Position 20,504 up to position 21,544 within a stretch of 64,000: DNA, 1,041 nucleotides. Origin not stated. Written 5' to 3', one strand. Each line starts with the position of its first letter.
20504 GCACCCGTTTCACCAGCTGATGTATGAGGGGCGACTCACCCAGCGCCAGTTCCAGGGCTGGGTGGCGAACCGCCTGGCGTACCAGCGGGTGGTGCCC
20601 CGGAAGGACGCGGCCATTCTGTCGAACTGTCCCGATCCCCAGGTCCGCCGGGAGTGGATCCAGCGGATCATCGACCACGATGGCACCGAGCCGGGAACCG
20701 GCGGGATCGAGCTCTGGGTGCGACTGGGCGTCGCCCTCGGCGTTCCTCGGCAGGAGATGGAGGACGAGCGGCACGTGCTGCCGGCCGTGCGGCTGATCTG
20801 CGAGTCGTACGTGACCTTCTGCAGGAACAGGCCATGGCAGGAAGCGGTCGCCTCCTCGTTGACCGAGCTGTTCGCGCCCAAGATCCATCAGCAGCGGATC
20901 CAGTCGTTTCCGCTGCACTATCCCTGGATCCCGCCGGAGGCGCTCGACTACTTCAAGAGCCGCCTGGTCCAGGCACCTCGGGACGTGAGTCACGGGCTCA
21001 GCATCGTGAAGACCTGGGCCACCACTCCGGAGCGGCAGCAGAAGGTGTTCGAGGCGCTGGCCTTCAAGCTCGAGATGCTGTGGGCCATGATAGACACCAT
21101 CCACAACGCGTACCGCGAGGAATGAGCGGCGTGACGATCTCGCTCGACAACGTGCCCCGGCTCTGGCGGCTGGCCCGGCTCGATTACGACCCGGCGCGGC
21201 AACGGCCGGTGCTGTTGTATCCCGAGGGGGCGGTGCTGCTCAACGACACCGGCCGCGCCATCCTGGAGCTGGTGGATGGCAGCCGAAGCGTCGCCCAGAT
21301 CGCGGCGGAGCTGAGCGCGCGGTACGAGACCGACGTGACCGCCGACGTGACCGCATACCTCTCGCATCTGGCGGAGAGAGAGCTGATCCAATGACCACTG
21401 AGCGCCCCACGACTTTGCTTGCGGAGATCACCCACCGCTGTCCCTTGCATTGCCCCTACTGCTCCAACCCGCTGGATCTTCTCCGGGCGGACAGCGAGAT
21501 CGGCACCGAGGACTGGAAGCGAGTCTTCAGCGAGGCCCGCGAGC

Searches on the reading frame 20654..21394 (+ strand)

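Call 7: search_protein_families(library=pfam, proteins=[window:20654-21394:+])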
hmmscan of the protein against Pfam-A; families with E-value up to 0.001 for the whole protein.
window:20654-21394:+ (246 aa): 1 family
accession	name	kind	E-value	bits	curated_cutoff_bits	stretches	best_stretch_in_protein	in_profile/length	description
PF05402.18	PqqD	-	3.7e-15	56.4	23.4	1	186-245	3-67/67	Coenzyme PQQ synthesis protein D (PqqD)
